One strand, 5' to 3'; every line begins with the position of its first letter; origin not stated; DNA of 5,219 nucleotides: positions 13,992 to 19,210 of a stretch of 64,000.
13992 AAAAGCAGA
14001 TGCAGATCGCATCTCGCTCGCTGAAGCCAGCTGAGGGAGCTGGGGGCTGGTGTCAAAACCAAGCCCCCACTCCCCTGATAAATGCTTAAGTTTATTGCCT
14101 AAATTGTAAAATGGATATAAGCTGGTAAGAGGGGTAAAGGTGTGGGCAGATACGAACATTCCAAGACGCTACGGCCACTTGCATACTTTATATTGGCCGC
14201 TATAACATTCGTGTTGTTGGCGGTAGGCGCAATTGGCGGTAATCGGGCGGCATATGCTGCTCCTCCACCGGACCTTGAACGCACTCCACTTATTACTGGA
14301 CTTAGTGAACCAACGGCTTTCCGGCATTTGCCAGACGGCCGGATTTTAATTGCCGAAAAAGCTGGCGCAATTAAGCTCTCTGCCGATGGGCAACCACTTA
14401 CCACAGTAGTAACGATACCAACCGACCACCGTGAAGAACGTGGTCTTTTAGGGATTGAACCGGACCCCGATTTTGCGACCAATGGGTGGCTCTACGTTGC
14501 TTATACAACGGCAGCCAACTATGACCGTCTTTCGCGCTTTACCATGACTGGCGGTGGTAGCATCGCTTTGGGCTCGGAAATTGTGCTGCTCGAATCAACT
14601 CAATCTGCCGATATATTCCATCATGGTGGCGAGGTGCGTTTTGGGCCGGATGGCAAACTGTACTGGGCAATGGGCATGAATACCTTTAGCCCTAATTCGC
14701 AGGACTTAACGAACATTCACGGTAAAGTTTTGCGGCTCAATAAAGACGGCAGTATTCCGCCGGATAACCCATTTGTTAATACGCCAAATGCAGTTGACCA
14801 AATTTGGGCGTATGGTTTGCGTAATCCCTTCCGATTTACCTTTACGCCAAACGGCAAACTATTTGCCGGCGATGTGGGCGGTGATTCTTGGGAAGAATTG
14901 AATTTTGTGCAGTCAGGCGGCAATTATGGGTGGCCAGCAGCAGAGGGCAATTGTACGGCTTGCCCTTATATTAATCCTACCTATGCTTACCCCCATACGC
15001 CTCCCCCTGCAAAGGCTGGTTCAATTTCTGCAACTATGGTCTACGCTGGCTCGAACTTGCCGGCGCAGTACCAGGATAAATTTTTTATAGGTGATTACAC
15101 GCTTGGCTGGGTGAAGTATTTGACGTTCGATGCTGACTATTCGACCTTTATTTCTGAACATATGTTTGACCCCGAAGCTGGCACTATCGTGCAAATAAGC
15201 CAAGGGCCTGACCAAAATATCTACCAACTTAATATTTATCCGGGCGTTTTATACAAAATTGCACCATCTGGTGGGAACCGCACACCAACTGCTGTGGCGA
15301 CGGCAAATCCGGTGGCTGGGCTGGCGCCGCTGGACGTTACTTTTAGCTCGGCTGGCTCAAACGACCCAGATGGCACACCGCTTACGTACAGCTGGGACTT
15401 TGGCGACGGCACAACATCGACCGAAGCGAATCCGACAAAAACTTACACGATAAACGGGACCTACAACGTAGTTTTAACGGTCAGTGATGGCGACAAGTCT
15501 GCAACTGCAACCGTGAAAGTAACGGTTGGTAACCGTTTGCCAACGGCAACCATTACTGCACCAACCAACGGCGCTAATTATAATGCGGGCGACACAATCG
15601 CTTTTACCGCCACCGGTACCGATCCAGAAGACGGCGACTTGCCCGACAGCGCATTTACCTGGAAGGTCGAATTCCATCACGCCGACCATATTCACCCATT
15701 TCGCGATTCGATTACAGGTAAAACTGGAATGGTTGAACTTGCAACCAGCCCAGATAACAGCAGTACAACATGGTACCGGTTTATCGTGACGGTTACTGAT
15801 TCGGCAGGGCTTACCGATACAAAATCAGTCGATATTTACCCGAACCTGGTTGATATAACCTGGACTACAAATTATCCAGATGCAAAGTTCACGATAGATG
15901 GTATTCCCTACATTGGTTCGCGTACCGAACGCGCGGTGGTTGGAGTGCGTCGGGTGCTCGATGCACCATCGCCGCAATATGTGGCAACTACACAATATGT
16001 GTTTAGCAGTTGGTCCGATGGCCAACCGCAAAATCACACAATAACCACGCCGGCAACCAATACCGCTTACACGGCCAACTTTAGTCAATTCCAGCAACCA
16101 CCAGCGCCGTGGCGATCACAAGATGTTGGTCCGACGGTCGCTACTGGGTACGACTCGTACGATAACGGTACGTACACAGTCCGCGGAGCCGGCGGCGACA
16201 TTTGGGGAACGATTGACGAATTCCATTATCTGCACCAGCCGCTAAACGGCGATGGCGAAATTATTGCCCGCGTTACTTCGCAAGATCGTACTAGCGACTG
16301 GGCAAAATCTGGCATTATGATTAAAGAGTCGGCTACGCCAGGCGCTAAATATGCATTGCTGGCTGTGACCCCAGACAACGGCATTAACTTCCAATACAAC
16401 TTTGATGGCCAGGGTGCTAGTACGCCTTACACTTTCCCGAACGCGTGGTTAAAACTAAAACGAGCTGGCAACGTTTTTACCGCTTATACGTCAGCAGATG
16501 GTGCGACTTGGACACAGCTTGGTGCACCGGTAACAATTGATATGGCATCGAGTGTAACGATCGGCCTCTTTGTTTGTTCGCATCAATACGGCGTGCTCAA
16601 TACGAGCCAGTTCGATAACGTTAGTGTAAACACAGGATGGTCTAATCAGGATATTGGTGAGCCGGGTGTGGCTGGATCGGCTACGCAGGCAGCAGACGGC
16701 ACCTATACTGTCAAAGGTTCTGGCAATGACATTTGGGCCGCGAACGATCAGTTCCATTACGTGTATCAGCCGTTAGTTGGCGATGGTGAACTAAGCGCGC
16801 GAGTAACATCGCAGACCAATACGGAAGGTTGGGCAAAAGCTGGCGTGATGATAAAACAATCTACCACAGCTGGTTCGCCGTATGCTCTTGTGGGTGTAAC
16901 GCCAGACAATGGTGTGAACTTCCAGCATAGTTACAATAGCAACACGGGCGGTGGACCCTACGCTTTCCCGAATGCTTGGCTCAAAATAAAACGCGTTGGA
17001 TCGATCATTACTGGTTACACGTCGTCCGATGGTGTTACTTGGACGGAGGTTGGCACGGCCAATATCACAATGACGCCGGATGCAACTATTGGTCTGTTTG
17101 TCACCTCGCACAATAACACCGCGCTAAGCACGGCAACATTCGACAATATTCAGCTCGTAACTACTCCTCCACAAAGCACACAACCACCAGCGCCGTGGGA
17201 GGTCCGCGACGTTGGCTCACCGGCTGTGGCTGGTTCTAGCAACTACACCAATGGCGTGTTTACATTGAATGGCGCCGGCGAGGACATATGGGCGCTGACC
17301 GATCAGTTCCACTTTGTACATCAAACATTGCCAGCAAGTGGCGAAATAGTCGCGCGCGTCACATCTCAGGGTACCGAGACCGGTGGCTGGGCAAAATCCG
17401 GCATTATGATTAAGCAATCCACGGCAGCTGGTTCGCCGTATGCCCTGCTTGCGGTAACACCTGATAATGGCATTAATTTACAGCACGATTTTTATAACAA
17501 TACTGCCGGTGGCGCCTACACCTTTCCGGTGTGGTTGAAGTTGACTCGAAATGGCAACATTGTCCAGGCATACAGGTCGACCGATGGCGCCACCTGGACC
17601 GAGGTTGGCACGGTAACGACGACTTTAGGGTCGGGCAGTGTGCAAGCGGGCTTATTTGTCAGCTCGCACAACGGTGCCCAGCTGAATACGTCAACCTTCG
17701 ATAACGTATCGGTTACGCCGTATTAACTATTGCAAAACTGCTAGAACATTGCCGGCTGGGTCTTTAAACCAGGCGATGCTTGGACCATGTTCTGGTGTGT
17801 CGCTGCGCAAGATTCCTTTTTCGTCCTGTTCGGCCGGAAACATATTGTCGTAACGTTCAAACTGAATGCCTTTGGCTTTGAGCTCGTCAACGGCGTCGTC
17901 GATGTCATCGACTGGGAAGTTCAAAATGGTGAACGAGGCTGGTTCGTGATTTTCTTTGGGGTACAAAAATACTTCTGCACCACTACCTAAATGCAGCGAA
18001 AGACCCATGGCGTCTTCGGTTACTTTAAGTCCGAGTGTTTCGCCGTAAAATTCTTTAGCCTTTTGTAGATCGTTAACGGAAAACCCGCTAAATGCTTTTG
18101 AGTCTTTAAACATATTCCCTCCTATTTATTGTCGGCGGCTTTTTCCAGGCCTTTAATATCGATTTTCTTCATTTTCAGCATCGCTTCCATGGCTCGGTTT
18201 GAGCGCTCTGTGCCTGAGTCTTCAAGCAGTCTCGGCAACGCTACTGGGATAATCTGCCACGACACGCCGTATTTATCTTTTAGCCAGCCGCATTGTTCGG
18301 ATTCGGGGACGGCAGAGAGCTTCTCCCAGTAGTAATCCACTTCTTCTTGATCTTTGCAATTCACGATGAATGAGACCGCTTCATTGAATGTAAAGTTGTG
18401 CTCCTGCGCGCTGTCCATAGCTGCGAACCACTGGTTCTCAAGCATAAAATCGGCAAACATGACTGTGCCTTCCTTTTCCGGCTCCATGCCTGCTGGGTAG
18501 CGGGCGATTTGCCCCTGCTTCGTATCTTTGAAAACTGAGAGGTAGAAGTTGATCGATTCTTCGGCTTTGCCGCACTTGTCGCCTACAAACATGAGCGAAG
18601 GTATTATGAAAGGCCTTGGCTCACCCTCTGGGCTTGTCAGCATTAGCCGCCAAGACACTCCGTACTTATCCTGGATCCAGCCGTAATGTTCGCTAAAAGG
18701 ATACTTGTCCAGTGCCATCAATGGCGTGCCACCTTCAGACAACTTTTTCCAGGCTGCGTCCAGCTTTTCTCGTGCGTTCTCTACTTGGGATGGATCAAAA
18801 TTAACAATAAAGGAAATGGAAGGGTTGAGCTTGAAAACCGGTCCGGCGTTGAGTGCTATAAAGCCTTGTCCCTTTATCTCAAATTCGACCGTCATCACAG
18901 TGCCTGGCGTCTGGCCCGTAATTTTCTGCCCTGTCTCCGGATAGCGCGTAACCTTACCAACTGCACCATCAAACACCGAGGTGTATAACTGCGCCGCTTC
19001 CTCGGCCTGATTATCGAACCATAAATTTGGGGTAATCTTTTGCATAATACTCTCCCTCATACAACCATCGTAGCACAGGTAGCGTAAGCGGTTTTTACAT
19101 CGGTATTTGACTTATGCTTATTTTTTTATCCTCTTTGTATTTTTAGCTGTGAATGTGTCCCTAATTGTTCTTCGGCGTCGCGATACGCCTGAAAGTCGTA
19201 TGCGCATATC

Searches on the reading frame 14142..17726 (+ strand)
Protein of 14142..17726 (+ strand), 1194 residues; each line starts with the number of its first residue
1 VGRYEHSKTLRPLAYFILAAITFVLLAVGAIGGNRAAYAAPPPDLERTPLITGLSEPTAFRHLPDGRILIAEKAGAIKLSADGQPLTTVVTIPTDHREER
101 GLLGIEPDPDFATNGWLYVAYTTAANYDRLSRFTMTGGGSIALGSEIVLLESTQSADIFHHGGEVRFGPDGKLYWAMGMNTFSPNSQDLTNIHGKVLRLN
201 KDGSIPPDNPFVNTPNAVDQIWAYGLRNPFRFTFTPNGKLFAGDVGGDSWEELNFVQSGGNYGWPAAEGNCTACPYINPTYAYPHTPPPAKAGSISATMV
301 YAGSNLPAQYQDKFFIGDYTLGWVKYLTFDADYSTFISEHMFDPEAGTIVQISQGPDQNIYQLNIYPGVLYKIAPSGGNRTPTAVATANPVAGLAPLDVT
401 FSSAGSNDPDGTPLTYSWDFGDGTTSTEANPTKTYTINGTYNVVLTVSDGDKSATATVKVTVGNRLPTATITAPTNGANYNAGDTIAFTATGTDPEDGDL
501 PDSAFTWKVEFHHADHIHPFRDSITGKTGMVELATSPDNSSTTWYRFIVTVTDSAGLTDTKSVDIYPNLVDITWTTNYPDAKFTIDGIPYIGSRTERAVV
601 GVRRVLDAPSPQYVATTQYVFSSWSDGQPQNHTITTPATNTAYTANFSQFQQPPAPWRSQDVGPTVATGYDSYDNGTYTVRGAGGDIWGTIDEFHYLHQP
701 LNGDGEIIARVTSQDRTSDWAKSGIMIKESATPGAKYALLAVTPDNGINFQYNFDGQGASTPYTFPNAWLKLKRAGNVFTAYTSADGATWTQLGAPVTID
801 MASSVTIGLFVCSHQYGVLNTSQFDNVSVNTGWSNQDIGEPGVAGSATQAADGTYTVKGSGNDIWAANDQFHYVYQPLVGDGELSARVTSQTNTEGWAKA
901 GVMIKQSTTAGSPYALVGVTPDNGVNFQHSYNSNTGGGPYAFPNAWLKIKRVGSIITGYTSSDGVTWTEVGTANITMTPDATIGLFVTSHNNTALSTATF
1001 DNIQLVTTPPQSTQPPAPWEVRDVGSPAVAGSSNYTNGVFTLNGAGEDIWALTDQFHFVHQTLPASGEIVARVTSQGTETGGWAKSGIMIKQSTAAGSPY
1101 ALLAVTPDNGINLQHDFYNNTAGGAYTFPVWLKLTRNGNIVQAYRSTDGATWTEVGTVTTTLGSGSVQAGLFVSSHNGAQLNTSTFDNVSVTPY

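Call 3: search_protein_families(library=pfam, proteins=[window:14142-17726:+], max_evalue=0.01)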
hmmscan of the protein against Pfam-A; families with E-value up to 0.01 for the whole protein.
window:14142-17726:+ (1194 aa): 7 families
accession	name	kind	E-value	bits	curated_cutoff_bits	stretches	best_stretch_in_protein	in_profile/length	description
PF07995.17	GSDH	-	1.5e-58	199.1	25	1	54-363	1-322/332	Glucose / Sorbosone dehydrogenase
PF18911.6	PKD_4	-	2e-20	73.1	27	1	379-462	1-85/85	PKD domain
PF07081.18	DUF1349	-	1.1e-19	71.2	32.4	3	765-828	114-175/179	Protein of unknown function (DUF1349)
PF00801.26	PKD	-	1e-14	54.7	23.5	1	388-462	6-80/80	PKD domain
PF22352.2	K319L-like_PKD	-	4.6e-06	27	27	1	399-462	14-84/84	K319L-like, PKD domain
PF17957.7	Big_7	-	0.001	20.1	24.1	1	467-497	1-30/70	Bacterial Ig domain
PF21027.3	Sde0182_C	-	0.0051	17.8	27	0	399-447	2-49/83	Cellulose-binding protein Sde0182, C-terminal domain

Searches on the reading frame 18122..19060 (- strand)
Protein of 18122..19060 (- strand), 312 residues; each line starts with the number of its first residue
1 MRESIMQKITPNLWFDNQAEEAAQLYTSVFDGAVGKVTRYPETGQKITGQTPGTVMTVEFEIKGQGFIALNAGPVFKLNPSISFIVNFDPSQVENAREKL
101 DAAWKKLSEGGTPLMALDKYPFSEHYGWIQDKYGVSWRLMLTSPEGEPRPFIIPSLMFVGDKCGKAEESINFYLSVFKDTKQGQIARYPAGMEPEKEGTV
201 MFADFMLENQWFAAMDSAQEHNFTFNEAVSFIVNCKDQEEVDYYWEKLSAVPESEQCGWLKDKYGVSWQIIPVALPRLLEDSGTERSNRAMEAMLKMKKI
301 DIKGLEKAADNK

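Call 11: search_protein_families(library=pfam, proteins=[window:18122-19060:-], max_evalue=0.001)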
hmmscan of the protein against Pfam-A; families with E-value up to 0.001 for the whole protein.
window:18122-19060:- (312 aa): 2 families
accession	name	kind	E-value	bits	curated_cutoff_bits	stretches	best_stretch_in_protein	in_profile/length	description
PF06983.19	3-dmu-9_3-mt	-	9.4e-74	245.8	24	2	152-271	3-116/116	3-demethylubiquinone-9 3-methyltransferase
PF00903.31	Glyoxalase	-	1e-05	26.4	20.6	0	15-138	8-120/121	Glyoxalase/Bleomycin resistance protein/Dioxygenase superfamily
